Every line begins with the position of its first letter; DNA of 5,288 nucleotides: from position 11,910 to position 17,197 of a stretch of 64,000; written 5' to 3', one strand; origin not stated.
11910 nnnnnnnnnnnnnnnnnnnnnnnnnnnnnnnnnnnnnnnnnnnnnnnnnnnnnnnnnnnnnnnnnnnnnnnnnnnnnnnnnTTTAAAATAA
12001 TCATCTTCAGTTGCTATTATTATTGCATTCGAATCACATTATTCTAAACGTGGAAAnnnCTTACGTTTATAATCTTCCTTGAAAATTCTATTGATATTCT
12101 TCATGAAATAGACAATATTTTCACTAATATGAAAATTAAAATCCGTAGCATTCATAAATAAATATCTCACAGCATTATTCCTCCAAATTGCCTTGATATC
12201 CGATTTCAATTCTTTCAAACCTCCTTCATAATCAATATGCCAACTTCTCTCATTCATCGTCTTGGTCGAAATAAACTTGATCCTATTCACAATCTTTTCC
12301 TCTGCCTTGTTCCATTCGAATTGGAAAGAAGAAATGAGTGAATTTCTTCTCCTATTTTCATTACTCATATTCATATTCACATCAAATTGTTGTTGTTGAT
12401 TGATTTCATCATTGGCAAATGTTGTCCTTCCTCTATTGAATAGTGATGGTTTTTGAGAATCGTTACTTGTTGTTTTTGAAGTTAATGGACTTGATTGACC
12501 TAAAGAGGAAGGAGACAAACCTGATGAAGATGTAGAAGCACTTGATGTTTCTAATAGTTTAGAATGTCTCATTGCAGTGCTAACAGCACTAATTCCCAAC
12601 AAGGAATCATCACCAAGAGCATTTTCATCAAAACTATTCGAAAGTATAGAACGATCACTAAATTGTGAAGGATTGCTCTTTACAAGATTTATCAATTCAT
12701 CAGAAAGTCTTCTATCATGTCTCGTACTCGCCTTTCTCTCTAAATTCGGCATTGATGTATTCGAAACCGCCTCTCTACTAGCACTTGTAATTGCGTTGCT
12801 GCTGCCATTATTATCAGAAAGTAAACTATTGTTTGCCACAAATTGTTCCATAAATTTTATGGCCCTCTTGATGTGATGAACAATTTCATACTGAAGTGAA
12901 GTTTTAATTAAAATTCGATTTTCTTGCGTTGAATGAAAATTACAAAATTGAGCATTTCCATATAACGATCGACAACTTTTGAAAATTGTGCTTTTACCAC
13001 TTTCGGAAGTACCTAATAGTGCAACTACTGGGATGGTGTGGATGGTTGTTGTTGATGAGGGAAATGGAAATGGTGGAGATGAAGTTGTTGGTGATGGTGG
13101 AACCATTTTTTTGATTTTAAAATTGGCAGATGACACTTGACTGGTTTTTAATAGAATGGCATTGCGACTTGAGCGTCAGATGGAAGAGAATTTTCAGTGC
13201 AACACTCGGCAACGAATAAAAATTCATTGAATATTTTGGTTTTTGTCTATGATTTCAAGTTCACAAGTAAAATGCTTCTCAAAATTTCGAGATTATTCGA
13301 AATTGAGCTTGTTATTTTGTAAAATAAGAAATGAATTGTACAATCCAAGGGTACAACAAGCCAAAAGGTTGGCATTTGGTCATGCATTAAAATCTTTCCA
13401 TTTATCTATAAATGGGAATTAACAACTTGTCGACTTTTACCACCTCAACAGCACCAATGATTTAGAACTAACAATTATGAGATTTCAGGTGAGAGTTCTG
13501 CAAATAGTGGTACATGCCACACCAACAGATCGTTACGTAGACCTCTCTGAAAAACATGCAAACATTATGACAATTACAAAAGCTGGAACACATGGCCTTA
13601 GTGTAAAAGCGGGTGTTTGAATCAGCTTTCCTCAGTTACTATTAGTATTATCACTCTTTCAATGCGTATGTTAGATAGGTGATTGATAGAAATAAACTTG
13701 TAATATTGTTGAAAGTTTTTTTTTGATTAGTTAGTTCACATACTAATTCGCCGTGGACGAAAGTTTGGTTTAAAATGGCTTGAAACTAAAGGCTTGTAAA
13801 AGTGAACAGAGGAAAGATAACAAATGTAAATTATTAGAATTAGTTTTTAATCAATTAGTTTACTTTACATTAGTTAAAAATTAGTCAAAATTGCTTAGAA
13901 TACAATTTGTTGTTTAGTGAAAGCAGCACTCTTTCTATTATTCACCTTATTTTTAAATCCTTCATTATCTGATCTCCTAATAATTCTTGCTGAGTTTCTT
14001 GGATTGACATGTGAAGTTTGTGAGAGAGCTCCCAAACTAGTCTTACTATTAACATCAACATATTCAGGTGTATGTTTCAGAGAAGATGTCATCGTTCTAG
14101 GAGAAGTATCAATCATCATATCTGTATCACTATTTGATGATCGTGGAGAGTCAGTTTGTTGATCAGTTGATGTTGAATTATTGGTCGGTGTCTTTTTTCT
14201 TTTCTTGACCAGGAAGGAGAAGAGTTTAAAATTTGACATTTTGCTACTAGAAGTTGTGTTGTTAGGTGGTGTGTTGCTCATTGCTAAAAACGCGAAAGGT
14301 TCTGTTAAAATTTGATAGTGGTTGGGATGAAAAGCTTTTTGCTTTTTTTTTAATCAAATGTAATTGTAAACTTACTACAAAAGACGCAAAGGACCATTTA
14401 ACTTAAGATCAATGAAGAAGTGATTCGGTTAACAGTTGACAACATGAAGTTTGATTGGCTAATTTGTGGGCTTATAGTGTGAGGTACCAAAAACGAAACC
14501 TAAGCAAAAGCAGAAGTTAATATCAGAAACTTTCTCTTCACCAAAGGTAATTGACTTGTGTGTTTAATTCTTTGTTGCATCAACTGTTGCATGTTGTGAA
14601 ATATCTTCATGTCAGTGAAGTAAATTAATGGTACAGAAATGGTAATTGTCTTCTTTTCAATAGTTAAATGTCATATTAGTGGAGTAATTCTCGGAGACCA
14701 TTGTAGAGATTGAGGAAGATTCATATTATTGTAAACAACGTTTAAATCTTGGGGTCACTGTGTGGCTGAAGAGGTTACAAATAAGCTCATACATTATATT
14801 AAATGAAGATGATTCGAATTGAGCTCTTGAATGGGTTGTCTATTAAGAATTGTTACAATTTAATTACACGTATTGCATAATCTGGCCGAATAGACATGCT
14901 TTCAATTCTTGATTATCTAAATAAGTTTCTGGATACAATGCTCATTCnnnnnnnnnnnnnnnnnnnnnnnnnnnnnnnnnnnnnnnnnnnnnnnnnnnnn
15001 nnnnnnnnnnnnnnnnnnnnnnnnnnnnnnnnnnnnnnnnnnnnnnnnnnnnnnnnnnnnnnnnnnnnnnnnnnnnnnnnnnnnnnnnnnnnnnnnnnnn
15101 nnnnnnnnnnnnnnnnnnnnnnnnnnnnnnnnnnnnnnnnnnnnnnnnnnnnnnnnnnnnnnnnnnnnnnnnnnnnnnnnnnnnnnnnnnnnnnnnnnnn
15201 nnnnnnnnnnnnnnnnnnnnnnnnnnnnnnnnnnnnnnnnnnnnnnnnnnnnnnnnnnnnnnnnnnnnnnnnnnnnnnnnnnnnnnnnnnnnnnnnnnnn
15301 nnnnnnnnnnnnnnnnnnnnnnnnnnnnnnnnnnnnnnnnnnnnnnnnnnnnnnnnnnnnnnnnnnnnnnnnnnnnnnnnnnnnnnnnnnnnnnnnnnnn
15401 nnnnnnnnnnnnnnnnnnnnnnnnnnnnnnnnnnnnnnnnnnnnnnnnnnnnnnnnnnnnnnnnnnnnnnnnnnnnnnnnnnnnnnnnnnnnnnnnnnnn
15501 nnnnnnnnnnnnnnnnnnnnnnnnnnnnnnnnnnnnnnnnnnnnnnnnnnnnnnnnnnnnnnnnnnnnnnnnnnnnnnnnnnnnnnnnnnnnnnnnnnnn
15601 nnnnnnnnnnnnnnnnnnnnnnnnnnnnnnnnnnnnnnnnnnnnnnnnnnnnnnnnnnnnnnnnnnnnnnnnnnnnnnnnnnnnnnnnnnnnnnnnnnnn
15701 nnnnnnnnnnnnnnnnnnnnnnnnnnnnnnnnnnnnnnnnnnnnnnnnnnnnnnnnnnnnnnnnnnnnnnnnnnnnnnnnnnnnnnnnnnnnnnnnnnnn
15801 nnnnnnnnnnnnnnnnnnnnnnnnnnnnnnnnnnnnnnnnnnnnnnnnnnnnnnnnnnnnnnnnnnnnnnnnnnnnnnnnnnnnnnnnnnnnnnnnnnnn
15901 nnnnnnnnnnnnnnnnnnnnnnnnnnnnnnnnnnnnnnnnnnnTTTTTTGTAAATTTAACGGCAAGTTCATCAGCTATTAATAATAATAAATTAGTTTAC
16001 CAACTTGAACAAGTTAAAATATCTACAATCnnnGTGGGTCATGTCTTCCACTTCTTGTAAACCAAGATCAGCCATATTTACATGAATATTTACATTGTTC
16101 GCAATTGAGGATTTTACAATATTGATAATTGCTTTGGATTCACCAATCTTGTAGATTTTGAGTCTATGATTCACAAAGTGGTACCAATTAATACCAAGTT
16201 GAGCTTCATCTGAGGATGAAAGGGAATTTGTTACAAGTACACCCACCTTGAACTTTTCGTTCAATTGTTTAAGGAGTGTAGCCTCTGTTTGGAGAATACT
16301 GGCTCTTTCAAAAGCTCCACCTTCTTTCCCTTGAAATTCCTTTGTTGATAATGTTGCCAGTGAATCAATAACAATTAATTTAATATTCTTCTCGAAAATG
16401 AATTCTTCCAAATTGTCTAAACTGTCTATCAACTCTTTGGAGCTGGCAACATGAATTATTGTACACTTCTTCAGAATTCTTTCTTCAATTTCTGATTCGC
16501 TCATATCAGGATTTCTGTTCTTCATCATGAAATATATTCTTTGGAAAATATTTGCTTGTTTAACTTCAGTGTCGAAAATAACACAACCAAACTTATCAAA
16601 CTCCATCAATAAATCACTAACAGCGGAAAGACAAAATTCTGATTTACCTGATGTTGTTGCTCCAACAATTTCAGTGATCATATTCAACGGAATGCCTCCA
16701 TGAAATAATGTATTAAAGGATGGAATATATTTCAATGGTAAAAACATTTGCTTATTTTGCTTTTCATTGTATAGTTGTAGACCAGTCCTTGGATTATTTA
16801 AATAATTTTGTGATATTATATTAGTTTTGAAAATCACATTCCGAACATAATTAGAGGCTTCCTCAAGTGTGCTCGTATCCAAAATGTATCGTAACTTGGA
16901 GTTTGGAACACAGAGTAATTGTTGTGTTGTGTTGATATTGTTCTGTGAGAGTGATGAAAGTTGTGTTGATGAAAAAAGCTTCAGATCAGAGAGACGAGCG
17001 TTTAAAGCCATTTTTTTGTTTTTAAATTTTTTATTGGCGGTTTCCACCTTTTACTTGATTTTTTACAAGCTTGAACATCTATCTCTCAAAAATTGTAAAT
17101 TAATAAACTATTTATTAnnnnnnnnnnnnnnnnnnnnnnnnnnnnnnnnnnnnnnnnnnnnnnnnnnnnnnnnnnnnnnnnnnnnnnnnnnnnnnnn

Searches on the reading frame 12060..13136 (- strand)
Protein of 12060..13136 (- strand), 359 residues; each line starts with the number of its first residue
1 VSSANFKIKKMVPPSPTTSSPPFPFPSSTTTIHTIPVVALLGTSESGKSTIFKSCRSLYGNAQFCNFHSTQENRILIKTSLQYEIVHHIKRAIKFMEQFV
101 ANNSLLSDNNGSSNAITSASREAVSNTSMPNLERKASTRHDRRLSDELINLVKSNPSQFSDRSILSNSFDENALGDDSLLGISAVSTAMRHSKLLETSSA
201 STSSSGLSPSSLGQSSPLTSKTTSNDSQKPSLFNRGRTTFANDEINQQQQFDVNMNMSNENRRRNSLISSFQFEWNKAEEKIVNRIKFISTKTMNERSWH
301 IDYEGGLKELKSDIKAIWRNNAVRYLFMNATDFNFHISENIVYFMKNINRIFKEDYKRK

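Call 31: search_protein_families(library=pfam, proteins=[window:12060-13136:-], max_evalue=0.0001)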
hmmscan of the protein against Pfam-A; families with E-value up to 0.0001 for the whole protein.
window:12060-13136:- (359 aa): 1 family
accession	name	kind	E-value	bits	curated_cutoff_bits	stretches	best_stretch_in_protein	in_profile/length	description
PF00503.26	G-alpha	-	9.7e-15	55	48.8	1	38-357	24-157/333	G-protein alpha subunit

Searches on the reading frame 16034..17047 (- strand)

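Call 31: search_protein_families(library=pfam, proteins=[window:16034-17047:-], max_evalue=0.0001)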
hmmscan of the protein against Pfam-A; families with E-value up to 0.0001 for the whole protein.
window:16034-17047:- (338 aa): 3 families
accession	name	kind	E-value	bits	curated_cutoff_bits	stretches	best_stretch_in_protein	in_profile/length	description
PF08423.17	Rad51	-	1e-10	41.8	22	1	111-282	15-181/244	Rad51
PF06745.19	ATPase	-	1.9e-08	34.4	26.6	1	107-241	4-139/231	KaiC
PF13481.12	AAA_25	-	3.9e-06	27.1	27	1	108-233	19-155/195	AAA domain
